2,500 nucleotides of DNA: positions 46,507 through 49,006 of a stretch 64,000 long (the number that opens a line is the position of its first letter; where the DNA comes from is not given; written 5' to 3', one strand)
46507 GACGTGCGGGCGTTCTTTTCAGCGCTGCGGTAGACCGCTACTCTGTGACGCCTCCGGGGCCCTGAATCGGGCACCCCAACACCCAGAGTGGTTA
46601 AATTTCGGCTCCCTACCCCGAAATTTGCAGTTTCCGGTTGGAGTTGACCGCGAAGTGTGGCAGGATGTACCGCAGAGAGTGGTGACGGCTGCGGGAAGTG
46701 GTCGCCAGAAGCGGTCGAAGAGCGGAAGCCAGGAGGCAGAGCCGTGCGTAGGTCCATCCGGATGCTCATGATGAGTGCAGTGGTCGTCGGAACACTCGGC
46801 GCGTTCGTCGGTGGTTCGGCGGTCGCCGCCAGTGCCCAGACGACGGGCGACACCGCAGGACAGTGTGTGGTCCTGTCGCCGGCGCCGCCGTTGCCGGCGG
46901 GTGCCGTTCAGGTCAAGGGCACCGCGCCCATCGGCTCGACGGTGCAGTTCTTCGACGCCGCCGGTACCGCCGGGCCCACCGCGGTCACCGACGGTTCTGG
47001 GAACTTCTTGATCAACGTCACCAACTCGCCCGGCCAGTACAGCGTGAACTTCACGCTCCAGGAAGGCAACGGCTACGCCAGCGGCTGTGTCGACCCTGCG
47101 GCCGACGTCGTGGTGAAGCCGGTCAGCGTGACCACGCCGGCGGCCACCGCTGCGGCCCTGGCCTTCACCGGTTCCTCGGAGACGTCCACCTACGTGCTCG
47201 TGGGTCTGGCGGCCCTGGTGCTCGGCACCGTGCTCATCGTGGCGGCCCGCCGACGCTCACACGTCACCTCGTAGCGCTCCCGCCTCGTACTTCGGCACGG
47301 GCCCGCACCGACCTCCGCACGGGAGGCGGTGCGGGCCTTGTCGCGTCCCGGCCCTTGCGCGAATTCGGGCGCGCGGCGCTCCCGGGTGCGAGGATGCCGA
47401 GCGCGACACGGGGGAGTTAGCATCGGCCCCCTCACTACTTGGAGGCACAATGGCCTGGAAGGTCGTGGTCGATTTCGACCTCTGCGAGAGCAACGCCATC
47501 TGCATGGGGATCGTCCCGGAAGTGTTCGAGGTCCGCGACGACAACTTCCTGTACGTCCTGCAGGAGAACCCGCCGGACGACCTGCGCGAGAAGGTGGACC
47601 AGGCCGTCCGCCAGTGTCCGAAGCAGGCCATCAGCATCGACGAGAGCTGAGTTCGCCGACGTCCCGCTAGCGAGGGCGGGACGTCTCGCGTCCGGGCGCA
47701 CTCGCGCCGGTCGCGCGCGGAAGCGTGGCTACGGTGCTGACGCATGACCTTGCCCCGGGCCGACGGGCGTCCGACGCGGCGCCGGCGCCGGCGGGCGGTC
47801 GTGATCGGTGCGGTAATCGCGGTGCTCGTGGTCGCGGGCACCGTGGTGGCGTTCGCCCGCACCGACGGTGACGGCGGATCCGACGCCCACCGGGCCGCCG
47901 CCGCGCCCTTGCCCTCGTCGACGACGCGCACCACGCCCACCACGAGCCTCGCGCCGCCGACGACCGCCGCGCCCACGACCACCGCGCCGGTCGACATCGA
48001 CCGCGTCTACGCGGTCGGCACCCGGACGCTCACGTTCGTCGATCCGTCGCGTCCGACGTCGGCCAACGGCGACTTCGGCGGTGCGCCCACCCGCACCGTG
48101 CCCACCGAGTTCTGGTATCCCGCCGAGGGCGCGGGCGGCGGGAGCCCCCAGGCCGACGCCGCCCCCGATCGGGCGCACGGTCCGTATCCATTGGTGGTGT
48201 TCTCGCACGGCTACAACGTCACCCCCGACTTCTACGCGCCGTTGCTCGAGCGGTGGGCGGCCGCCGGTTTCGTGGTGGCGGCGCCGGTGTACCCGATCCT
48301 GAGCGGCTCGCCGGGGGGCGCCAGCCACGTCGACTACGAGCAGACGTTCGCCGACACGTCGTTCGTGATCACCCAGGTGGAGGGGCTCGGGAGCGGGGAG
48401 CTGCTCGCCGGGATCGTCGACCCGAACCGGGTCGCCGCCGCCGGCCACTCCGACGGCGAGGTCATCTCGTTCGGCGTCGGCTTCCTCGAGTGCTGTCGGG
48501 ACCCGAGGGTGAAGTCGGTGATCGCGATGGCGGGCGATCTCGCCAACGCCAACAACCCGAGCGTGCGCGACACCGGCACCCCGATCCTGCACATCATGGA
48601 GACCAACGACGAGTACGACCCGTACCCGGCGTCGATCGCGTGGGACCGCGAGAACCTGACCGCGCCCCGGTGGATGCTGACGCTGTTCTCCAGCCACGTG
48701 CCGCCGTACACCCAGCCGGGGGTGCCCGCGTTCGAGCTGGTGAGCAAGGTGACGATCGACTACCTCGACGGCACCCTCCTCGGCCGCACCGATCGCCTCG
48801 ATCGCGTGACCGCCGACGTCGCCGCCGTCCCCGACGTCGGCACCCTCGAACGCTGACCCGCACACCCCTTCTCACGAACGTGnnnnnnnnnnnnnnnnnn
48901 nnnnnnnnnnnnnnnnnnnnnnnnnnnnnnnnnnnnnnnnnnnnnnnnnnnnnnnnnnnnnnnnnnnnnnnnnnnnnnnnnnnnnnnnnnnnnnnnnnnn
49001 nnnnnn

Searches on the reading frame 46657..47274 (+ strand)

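Call 52: search_protein_families(library=pfam, proteins=[window:46657-47274:+], max_evalue=0.001)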
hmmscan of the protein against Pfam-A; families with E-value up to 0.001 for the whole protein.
window:46657-47274:+ (205 aa): 1 family
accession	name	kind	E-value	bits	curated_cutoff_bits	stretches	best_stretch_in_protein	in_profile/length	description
PF17936.7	Big_6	-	0.00054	20.6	27.6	1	84-143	15-75/83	Bacterial Ig domain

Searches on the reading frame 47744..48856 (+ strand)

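Call 53: search_protein_families(library=pfam, proteins=[window:47744-48856:+], max_evalue=0.001)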
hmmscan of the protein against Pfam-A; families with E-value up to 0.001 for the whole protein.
window:47744-48856:+ (370 aa): 2 families
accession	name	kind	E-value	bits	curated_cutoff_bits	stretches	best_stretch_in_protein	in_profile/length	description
PF07224.18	Chlorophyllase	-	1.7e-09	37.4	26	1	144-247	38-135/301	Chlorophyllase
PF03403.19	PAF-AH_p_II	-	9.1e-05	21.6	20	1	142-181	94-133/372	Platelet-activating factor acetylhydrolase, isoform II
